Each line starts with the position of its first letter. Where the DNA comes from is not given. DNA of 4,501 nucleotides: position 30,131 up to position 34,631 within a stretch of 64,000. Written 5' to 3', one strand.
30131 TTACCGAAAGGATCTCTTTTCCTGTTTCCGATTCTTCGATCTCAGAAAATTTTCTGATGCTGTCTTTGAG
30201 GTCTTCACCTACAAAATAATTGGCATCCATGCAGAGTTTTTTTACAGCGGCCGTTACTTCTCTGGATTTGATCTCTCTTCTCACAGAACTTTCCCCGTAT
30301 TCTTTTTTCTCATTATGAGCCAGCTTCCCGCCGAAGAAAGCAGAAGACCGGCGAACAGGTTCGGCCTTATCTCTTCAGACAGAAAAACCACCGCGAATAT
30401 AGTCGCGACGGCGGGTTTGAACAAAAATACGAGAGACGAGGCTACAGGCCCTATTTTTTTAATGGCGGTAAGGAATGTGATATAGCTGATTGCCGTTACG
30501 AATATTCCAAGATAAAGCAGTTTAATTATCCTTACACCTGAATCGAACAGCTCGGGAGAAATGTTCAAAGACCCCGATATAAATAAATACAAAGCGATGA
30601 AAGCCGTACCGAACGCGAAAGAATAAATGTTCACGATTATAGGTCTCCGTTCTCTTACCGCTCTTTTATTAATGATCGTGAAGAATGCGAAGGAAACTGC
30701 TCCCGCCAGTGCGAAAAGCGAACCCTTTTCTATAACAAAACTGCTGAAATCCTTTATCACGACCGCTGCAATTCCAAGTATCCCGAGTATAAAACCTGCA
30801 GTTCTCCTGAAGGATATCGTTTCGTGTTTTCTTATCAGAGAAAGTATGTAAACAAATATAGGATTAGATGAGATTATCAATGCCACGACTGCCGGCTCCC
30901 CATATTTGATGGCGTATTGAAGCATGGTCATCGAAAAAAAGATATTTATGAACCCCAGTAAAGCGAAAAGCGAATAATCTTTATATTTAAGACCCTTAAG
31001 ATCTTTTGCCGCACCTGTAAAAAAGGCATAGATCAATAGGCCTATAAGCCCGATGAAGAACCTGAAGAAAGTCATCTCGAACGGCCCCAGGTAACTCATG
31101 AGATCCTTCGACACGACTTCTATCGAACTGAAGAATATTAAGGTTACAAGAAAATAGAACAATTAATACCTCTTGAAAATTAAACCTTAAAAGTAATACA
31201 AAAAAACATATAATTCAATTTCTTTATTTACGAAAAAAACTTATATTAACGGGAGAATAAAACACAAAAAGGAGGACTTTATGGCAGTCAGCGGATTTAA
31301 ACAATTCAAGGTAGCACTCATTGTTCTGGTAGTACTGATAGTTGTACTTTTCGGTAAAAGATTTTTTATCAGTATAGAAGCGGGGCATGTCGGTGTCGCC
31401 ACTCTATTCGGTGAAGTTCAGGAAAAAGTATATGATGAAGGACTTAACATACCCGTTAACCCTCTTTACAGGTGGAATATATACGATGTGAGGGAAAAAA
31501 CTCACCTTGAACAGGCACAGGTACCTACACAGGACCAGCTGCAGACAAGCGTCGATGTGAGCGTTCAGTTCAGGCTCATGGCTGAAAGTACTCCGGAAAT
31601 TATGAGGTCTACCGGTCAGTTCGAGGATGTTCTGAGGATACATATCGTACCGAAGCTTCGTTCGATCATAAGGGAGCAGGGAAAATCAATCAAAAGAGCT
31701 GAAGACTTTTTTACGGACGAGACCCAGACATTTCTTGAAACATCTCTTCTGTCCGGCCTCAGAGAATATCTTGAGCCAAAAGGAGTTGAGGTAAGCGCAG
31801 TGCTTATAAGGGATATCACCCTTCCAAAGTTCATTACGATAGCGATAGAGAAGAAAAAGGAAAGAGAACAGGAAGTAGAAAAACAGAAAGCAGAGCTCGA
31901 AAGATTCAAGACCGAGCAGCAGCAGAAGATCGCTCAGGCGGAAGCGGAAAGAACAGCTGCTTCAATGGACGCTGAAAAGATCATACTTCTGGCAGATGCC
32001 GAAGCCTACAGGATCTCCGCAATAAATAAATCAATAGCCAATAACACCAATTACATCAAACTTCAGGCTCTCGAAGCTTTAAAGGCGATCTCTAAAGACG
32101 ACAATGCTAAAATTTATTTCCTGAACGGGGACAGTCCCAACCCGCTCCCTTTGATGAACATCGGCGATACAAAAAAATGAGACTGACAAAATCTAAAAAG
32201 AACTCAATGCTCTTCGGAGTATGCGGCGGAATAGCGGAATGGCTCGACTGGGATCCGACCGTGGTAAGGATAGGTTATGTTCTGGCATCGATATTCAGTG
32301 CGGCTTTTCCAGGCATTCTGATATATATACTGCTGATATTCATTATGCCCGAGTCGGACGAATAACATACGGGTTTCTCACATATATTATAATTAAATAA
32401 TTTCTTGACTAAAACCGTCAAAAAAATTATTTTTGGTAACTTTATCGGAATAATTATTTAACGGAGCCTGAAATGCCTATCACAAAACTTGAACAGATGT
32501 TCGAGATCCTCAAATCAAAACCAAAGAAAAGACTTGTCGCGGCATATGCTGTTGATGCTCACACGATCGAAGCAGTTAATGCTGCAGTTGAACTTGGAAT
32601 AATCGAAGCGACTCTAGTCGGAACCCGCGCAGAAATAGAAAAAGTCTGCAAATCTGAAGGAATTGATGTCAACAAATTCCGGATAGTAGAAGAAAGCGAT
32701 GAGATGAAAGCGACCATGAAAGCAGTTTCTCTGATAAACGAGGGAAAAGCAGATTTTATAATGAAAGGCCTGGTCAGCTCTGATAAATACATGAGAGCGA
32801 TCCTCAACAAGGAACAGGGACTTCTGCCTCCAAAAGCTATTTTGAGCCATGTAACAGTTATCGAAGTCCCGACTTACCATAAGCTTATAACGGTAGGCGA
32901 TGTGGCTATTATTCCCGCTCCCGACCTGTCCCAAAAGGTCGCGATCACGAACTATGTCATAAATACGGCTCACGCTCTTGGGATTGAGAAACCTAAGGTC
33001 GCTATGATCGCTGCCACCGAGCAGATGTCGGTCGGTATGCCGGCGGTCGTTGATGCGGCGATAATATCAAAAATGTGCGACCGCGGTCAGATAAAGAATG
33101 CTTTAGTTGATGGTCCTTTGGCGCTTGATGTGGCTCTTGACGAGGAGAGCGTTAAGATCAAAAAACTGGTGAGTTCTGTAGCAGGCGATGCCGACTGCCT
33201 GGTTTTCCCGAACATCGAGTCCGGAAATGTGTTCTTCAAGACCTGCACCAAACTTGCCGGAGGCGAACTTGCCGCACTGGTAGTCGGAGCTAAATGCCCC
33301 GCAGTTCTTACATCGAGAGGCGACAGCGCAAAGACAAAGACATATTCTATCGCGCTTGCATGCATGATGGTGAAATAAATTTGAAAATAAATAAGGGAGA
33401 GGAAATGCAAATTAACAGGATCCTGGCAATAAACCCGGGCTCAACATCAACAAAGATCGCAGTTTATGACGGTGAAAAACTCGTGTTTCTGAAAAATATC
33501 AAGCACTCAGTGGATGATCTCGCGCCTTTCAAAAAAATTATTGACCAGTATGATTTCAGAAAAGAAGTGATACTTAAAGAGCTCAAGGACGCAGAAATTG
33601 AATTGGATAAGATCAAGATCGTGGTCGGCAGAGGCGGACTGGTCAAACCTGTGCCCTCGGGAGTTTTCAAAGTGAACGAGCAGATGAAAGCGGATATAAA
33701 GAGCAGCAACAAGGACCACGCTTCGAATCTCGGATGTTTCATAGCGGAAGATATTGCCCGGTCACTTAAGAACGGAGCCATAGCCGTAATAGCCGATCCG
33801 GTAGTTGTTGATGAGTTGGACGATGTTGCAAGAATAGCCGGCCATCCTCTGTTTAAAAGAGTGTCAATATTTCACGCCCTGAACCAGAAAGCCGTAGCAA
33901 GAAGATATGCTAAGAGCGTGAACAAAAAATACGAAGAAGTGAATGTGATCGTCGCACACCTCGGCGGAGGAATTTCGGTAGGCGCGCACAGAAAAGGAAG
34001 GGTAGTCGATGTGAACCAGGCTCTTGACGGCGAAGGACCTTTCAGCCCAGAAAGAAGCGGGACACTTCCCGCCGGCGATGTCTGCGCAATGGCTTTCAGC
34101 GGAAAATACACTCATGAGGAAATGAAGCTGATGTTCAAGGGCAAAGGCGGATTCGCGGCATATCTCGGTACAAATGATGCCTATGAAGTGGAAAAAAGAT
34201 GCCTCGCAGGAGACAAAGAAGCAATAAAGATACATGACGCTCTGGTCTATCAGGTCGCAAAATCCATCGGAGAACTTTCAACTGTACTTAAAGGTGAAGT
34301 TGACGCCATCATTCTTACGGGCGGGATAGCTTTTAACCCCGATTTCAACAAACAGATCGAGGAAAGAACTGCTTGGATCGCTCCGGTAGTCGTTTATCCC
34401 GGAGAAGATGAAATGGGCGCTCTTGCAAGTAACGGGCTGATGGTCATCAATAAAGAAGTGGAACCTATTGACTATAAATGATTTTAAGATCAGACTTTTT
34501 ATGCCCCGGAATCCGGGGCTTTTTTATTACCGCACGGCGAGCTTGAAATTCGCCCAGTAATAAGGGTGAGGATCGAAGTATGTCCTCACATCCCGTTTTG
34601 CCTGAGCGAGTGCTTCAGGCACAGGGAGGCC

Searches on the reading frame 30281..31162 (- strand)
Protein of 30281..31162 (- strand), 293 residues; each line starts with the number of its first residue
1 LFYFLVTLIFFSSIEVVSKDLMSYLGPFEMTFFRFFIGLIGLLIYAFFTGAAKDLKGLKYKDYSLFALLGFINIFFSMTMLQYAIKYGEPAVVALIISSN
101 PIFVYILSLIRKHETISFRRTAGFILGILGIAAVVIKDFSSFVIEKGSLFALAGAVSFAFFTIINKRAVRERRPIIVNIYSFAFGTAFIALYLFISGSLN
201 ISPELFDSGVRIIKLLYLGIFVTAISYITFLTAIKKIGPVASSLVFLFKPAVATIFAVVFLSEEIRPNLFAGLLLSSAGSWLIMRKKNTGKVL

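Call 12: search_protein_families(library=ncbifam, proteins=[window:30281-31162:-], max_evalue=0.00001)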
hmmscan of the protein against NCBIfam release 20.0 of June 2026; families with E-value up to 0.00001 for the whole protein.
window:30281-31162:- (293 aa): 3 families
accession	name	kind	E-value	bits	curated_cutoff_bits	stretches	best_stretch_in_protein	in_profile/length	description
TIGR00950.1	2A78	equivalog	2.1e-24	86.4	230.2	1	30-267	21-250/264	carboxylate/amino acid/amine transporter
NF050091.1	ArAmAcExpYddG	equivalog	9.4e-12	45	300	1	21-190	26-192/285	aromatic amino acid exporter YddG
NF008432.0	PRK11272.1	equivalog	5.4e-07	29.1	270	1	9-273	21-275/294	drug/metabolite exporter YedA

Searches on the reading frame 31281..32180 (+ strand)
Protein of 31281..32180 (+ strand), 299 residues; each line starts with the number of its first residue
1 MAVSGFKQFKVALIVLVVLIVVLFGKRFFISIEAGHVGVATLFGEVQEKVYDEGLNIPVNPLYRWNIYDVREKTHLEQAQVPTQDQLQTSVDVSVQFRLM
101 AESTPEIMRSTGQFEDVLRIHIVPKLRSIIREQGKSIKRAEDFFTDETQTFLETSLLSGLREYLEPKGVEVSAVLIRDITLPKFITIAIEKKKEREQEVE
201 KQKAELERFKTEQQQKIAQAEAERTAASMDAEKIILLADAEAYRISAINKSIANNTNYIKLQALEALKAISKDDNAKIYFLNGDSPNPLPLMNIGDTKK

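Call 12: search_protein_families(library=ncbifam, proteins=[window:31281-32180:+], max_evalue=0.00001)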
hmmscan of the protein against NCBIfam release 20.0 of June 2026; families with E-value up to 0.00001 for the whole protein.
window:31281-32180:+ (299 aa): 0 families

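Call 38: search_protein_families(library=pfam, proteins=[window:31281-32180:+], max_evalue=0.00001)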
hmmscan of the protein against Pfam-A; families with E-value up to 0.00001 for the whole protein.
window:31281-32180:+ (299 aa): 1 family
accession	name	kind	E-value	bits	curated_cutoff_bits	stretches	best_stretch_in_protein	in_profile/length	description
PF01145.31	Band_7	-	1.1e-24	87.9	23.6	1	31-222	2-174/176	SPFH domain / Band 7 family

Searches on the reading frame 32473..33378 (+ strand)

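Call 12: search_protein_families(library=ncbifam, proteins=[window:32473-33378:+], max_evalue=0.00001)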
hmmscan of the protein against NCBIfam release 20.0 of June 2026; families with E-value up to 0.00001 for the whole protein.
window:32473-33378:+ (301 aa): 10 families
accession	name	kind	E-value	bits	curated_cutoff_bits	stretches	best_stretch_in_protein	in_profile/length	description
NF004472.0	PRK05805.1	subfamily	3.4e-93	312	399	1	4-299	3-297/302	phosphate butyryltransferase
TIGR02706.1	P_butyryltrans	equivalog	4.9e-92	308.2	410.5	1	6-298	1-292/294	phosphate butyryltransferase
NF006045.0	PRK08190.1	subfamily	2.1e-84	284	282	1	5-300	163-457/467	bifunctional enoyl-CoA hydratase/phosphate acetyltransferase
NF005837.0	PRK07742.1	equivalog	3.6e-82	276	409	1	5-298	2-295/299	phosphate butyryltransferase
NF008852.0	PRK11890.1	subfamily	1.4e-77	260.9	413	1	6-300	10-303/315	phosphate acetyltransferase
TIGR02709.1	branched_ptb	equivalog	3.1e-39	135.2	475.15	1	67-296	43-268/271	branched-chain phosphotransacylase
NF007233.1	PRK09653.1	subfamily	3e-23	82.9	310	1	82-287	104-306/319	phosphotransacetylase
NF004167.0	PRK05632.1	equivalog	4.7e-20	71.7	418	1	137-263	541-665/708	phosphate acetyltransferase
TIGR00651.1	pta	equivalog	6.5e-17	61.9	311.2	1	84-288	93-295/304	phosphate acetyltransferase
NF009501.0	PRK12861.1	subfamily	8.3e-08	30.7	1178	1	79-281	541-742/764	NADP-dependent malic enzyme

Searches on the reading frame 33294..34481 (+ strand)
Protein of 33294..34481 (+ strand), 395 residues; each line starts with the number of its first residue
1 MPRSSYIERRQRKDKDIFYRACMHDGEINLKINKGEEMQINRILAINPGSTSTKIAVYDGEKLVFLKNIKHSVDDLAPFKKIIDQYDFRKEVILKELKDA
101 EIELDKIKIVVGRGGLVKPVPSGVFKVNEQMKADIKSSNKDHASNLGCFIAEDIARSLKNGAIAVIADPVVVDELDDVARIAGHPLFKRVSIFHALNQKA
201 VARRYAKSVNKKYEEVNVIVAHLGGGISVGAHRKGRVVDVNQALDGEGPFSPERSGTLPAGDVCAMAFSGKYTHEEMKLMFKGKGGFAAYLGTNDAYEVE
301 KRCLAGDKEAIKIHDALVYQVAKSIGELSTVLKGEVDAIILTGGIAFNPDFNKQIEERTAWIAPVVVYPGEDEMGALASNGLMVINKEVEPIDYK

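Call 12: search_protein_families(library=ncbifam, proteins=[window:33294-34481:+], max_evalue=0.00001)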
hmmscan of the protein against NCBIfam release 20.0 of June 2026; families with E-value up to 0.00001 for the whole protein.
window:33294-34481:+ (395 aa): 8 families
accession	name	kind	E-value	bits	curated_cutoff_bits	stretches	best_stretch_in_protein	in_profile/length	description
TIGR02707.1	butyr_kinase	equivalog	4.5e-151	502.8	289.1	1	42-388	1-346/351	butyrate kinase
NF002834.0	PRK03011.1-5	subfamily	3.2e-147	490.3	222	1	41-394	3-355/357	butyrate kinase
TIGR00016.1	ackA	subfamily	3.9e-21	75.3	293.4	1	193-348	184-341/405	acetate/propionate family kinase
NF009045.0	PRK12379.1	equivalog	1.3e-14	53.8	580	1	192-351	173-333/402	propionate kinase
NF009099.0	PRK12440.1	equivalog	1.1e-13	50.9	693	1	192-348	177-333/397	acetate/propionate family kinase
NF005462.0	PRK07058.1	equivalog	2.2e-13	50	486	1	193-363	179-347/396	acetate/propionate family kinase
NF009063.0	PRK12397.1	equivalog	2.4e-08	33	659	1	192-348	177-334/404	acetate/propionate family kinase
NF005520.0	PRK07157.1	equivalog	8.2e-08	31.7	561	0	193-351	178-336/400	acetate kinase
